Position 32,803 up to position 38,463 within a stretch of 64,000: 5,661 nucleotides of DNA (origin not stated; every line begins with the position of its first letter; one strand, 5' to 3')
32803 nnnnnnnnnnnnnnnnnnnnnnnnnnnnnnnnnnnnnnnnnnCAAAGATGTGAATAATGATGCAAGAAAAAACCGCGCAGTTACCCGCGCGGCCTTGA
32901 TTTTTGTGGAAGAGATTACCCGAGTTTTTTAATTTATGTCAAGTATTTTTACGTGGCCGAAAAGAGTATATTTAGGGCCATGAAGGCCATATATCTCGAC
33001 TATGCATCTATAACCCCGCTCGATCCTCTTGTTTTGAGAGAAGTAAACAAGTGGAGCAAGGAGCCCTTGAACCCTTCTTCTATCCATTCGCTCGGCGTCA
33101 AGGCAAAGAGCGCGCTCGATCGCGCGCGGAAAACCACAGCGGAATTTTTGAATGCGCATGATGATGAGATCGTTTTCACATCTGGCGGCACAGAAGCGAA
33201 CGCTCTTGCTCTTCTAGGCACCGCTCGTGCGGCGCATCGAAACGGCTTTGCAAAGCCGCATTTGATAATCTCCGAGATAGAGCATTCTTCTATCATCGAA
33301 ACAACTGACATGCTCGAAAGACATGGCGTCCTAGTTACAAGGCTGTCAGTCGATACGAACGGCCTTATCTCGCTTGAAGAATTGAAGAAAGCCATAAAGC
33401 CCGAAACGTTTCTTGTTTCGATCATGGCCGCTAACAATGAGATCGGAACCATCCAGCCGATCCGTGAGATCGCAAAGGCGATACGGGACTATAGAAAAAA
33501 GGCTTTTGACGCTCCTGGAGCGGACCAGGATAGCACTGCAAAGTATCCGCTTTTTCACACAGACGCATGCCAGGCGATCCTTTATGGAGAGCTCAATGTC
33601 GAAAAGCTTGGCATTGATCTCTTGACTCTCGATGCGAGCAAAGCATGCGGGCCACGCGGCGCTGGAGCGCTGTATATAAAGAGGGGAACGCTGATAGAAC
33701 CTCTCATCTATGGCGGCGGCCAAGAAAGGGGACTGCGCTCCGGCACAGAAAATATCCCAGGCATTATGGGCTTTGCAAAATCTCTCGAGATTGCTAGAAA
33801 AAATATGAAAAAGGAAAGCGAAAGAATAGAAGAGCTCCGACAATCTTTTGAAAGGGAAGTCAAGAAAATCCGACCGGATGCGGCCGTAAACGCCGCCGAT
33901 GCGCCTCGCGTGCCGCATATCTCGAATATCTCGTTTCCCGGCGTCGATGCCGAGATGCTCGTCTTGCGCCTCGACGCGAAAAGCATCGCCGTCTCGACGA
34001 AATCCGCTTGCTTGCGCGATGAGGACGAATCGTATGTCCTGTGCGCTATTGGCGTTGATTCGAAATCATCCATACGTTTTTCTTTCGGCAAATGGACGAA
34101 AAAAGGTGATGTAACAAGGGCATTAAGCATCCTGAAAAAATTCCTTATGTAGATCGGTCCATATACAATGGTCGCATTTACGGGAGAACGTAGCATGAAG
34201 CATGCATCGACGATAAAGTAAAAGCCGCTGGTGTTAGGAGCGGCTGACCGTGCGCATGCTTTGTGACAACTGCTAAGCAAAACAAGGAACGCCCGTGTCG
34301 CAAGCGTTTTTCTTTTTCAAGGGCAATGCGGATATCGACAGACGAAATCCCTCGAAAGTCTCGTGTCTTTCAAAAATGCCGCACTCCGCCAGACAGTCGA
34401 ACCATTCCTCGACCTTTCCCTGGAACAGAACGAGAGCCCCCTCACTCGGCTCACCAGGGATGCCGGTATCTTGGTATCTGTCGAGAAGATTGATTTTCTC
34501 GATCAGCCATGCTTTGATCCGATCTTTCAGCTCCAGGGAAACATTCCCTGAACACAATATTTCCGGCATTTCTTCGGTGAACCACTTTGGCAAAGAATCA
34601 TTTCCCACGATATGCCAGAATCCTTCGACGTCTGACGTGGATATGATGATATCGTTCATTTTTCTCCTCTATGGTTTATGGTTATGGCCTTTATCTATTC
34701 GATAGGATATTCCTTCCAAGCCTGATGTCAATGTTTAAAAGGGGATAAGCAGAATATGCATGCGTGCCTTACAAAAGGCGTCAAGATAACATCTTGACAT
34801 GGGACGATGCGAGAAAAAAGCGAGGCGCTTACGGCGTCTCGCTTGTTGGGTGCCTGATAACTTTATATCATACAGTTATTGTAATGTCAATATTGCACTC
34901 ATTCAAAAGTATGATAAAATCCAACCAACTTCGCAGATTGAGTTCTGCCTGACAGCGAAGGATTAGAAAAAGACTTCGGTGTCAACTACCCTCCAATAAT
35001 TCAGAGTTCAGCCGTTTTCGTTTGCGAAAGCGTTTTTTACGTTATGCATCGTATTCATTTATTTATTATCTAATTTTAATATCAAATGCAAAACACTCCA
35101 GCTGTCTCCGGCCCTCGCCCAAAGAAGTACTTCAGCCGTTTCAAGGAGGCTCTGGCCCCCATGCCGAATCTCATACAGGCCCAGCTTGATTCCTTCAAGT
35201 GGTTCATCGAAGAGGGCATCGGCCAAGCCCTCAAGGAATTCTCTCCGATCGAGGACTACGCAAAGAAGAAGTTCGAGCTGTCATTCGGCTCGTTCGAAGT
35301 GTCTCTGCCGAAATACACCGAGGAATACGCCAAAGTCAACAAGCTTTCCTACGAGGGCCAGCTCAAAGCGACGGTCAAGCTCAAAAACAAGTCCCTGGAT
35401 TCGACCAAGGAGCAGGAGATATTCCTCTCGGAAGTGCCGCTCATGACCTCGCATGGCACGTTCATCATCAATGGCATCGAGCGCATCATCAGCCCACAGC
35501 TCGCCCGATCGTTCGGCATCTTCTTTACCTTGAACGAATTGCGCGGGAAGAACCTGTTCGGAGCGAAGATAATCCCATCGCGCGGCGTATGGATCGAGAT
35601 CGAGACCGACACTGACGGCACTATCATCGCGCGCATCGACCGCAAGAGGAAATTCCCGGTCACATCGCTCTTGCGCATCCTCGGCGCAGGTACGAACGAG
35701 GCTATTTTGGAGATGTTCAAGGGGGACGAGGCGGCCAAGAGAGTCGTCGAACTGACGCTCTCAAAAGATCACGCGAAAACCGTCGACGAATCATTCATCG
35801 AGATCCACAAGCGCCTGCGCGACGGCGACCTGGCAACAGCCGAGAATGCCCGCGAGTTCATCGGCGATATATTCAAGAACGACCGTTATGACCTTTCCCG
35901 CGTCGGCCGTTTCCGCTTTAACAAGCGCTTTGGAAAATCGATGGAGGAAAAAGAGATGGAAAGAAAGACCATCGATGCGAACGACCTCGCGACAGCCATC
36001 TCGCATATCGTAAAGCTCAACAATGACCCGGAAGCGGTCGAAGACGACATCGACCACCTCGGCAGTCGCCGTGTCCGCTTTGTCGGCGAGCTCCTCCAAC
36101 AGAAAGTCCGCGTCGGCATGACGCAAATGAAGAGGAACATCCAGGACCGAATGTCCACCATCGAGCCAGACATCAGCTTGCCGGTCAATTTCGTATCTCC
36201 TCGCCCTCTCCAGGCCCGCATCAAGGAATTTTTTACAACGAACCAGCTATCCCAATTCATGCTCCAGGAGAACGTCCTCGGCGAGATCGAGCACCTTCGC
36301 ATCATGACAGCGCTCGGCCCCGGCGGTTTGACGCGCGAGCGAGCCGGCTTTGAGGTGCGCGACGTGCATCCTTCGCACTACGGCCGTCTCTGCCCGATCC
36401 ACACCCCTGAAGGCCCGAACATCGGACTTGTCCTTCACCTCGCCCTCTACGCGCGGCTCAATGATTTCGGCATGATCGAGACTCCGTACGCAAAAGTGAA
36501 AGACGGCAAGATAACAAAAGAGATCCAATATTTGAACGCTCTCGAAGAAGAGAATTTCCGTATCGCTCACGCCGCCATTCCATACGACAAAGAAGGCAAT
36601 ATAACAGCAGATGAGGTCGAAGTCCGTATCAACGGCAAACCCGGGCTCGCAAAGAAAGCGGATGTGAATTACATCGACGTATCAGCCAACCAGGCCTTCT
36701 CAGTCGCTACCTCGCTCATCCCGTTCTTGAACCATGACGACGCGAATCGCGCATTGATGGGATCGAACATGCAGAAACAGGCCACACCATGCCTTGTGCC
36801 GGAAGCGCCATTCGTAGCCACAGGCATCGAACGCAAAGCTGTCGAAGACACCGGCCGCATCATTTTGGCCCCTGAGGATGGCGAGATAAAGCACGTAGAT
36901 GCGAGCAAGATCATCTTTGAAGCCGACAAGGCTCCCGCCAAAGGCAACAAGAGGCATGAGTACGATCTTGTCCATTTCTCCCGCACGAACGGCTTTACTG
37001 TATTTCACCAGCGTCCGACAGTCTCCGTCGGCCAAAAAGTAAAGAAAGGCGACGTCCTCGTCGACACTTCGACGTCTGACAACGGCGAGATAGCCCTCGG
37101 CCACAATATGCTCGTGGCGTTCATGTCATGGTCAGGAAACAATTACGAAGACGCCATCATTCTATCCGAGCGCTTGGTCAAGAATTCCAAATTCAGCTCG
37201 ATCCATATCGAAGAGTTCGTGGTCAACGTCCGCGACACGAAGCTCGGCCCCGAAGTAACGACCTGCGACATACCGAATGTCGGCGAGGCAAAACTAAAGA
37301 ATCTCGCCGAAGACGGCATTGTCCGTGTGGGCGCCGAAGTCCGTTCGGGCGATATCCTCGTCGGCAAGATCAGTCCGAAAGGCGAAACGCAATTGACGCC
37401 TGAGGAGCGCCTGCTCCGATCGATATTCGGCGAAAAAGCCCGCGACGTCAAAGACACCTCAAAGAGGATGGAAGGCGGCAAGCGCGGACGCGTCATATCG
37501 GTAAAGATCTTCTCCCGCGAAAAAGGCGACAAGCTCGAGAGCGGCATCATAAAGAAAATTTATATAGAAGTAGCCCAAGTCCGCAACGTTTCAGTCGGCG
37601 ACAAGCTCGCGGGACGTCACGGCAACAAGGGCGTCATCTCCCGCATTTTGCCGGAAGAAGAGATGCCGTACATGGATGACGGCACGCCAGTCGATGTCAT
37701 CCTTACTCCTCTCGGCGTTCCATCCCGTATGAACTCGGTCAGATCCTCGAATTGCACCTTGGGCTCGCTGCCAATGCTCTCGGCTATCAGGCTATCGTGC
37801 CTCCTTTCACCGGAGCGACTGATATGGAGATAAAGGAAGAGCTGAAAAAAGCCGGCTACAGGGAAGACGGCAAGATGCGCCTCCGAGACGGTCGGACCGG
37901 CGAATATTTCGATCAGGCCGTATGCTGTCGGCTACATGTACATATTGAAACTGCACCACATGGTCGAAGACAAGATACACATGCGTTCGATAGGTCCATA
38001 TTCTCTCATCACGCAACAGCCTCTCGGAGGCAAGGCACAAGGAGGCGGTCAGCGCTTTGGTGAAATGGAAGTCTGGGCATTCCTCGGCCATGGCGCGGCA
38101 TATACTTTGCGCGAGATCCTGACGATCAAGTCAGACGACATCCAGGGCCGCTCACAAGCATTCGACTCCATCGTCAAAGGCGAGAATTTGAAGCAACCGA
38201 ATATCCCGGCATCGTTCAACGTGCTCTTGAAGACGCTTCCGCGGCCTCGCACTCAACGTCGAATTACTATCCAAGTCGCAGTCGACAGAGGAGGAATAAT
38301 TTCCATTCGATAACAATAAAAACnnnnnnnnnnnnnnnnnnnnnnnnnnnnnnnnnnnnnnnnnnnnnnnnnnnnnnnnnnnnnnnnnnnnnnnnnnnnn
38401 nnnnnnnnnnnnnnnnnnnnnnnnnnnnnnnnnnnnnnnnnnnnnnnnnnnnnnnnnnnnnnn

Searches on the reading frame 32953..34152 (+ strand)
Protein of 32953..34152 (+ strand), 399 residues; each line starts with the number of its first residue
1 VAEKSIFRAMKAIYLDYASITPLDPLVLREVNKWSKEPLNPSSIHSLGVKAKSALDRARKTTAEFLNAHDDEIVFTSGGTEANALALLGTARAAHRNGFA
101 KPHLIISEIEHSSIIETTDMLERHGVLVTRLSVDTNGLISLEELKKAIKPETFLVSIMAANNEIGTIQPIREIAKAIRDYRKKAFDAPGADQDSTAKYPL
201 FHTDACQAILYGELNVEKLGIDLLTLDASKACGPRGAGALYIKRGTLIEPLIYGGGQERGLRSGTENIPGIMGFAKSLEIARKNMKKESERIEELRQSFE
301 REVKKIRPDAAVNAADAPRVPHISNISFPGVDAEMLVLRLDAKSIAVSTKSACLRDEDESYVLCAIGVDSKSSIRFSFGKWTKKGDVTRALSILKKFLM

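Call 7: search_protein_families(library=pfam, proteins=[window:32953-34152:+], max_evalue=0.01)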
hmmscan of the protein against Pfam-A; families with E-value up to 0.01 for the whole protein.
window:32953-34152:+ (399 aa): 2 families
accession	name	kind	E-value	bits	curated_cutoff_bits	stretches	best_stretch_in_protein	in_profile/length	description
PF00266.25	Aminotran_5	-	3.8e-62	210.8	21.5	1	13-388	1-369/371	Aminotransferase class-V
PF01212.27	Beta_elim_lyase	-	1.3e-05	25.1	27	1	71-176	48-154/288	Beta-eliminating lyase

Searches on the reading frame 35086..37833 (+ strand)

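Call 7: search_protein_families(library=pfam, proteins=[window:35086-37833:+], max_evalue=0.01)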
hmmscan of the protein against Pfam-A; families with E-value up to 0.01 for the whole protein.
window:35086-37833:+ (915 aa): 5 families
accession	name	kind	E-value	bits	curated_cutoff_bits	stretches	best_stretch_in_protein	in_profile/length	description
PF00562.33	RNA_pol_Rpb2_6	-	4.1e-82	276.7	23.4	1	596-887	3-273/373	RNA polymerase Rpb2, domain 6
PF04565.21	RNA_pol_Rpb2_3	-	1.8e-25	89.3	21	1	390-457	1-67/68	RNA polymerase Rpb2, domain 3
PF04561.19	RNA_pol_Rpb2_2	-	4e-21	76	21.7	1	162-331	24-190/190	RNA polymerase Rpb2, domain 2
PF10385.14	RNA_pol_Rpb2_45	-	1.2e-19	70.5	28.2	1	468-533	1-66/66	RNA polymerase beta subunit external 1 domain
PF04563.20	RNA_pol_Rpb2_1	-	1.8e-14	54.2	28.2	1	28-357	1-181/203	RNA polymerase beta subunit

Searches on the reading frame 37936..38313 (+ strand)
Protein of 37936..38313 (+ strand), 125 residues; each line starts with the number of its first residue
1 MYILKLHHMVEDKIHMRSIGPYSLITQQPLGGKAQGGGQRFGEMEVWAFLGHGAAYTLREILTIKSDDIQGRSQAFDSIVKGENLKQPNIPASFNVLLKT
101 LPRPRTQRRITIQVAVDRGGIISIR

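Call 52: search_protein_families(library=pfam, proteins=[window:37936-38313:+], max_evalue=0.0001)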
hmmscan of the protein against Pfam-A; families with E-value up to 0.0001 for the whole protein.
window:37936-38313:+ (125 aa): 2 families
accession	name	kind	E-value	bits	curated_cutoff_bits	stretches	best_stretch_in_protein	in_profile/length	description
PF04560.25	RNA_pol_Rpb2_7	-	1.2e-20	74.1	32.1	1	37-101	1-75/87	RNA polymerase Rpb2, domain 7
PF00562.33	RNA_pol_Rpb2_6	-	1.1e-14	54.8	23.4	1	1-35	339-373/373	RNA polymerase Rpb2, domain 6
